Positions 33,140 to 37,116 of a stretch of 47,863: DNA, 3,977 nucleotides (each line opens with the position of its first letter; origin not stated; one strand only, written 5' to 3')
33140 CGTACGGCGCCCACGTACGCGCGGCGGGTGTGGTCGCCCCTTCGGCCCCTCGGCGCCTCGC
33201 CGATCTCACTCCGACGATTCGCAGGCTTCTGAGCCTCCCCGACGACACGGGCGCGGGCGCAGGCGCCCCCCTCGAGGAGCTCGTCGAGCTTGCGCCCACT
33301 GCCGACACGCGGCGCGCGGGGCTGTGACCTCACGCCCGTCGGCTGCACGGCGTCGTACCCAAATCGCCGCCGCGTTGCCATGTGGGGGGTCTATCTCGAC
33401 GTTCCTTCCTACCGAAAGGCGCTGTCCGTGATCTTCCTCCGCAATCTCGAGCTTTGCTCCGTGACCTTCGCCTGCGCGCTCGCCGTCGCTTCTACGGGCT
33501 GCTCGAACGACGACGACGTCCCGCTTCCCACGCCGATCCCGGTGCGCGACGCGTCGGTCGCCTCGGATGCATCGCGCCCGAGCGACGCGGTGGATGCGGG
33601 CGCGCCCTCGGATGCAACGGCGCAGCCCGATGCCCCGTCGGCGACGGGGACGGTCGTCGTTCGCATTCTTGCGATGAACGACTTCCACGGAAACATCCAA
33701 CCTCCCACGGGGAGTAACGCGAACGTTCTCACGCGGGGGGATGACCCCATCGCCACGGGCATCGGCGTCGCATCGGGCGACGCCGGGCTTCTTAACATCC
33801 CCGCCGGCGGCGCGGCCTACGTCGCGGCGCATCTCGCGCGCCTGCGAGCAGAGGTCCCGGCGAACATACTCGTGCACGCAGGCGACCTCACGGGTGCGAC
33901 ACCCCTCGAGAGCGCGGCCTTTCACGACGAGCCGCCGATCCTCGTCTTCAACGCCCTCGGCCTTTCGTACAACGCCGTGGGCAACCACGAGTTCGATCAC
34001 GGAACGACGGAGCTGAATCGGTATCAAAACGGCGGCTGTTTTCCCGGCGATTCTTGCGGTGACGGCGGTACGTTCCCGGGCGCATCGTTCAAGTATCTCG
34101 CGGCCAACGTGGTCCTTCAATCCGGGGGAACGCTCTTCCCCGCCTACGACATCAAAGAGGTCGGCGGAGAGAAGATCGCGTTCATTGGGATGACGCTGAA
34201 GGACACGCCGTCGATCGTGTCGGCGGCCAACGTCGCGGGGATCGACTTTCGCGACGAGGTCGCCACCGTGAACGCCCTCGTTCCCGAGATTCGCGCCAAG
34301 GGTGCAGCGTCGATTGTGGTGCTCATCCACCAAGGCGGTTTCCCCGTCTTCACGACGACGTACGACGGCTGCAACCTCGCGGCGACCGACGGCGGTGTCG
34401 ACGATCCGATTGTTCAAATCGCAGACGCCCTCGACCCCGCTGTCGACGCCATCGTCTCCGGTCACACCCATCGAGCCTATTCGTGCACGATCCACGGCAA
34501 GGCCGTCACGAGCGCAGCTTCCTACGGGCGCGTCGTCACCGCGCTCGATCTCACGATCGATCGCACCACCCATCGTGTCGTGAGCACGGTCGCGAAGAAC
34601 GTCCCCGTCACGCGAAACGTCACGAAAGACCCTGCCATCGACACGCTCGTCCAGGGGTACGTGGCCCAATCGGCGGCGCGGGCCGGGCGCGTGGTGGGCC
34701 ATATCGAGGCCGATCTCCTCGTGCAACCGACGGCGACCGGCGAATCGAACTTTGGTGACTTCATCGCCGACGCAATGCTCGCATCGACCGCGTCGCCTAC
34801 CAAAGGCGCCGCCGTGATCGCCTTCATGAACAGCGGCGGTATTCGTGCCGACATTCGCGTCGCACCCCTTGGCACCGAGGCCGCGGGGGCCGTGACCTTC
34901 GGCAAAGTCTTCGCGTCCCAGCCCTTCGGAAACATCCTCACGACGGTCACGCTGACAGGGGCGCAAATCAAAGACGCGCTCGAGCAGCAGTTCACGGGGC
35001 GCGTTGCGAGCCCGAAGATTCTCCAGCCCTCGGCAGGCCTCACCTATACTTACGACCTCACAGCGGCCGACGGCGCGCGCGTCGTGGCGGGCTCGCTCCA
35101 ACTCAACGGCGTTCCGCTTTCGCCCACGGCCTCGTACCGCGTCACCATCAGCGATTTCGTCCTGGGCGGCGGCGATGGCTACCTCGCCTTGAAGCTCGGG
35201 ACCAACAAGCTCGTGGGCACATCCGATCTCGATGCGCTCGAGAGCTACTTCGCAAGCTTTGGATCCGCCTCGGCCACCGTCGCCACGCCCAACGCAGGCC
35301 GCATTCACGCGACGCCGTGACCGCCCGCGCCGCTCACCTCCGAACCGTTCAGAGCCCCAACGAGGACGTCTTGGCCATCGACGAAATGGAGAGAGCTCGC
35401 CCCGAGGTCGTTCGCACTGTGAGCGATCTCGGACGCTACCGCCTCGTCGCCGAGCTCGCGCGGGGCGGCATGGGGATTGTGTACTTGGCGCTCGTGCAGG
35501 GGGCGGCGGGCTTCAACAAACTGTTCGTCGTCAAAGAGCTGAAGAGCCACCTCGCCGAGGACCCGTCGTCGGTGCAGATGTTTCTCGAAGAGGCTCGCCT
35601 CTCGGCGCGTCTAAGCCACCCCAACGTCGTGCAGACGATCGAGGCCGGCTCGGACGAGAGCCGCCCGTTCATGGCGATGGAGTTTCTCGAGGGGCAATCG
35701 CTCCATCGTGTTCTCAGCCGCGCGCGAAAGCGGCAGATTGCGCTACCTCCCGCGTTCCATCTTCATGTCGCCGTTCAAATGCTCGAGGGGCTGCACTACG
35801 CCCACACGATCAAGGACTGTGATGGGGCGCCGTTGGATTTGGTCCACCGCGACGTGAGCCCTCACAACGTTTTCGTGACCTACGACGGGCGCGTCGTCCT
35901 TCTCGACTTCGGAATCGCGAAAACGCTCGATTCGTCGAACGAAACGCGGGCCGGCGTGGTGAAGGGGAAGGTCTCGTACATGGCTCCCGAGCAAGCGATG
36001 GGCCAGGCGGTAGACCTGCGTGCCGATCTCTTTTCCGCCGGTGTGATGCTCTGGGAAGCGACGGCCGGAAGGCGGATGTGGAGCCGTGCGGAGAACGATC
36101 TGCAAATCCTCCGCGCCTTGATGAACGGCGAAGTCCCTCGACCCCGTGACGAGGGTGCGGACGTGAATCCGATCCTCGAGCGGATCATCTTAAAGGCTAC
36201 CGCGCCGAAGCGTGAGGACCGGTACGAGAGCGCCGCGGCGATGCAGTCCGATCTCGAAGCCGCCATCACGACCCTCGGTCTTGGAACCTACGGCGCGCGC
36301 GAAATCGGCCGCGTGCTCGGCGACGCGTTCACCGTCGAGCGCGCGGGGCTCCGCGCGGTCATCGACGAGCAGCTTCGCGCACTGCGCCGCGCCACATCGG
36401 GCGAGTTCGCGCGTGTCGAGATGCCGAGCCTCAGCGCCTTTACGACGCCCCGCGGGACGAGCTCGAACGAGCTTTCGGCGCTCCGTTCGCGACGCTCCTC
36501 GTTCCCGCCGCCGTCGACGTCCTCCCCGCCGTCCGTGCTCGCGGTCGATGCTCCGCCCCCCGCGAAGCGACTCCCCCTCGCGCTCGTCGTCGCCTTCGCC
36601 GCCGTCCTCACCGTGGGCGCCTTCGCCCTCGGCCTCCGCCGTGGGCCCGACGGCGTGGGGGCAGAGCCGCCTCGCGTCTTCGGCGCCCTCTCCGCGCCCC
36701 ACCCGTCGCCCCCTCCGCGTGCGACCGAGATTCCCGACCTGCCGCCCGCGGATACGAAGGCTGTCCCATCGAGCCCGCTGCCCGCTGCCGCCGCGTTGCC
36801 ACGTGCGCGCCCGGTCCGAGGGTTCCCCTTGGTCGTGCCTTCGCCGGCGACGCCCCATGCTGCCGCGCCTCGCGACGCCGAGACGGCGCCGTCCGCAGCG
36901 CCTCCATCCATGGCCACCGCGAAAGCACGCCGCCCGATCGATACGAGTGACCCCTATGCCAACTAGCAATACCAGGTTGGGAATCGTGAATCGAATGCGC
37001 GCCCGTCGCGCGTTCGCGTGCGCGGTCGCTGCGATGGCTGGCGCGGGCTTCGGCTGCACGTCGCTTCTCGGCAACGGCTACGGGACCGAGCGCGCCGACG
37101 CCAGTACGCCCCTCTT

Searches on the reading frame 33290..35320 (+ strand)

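Call 5: search_protein_families(library=pfam, proteins=[window:33290-35320:+], max_evalue=0.01)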
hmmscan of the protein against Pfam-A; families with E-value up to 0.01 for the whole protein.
window:33290-35320:+ (676 aa): 2 families
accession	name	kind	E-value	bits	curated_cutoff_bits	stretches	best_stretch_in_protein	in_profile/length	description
PF02872.23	5_nucleotid_C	-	7.3e-39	133.8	23.6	1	468-634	1-156/158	5'-nucleotidase, C-terminal domain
PF00149.33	Metallophos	-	6.6e-10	40.2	21.5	1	125-395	2-190/191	Calcineurin-like phosphoesterase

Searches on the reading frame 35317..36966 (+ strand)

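Call 5: search_protein_families(library=pfam, proteins=[window:35317-36966:+], max_evalue=0.01)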
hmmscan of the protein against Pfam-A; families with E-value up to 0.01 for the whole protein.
window:35317-36966:+ (549 aa): 5 families
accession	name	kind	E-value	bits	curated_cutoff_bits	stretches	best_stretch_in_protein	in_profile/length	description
PF00069.31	Pkinase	-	3.4e-34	118.9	31.7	1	42-269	2-211/263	Protein kinase domain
PF07714.23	PK_Tyr_Ser-Thr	-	1.9e-28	99.9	23.1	1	43-301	3-247/258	Protein tyrosine and serine/threonine kinase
PF01636.29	APH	-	4e-06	27.2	23.2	0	173-201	168-197/239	Phosphotransferase enzyme family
PF03109.22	ABC1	-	0.00077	19.1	22.9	1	175-207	188-220/244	ABC1 atypical kinase-like domain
PF17667.7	Pkinase_fungal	-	0.00081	18.7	24.1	1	175-238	308-376/387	Fungal protein kinase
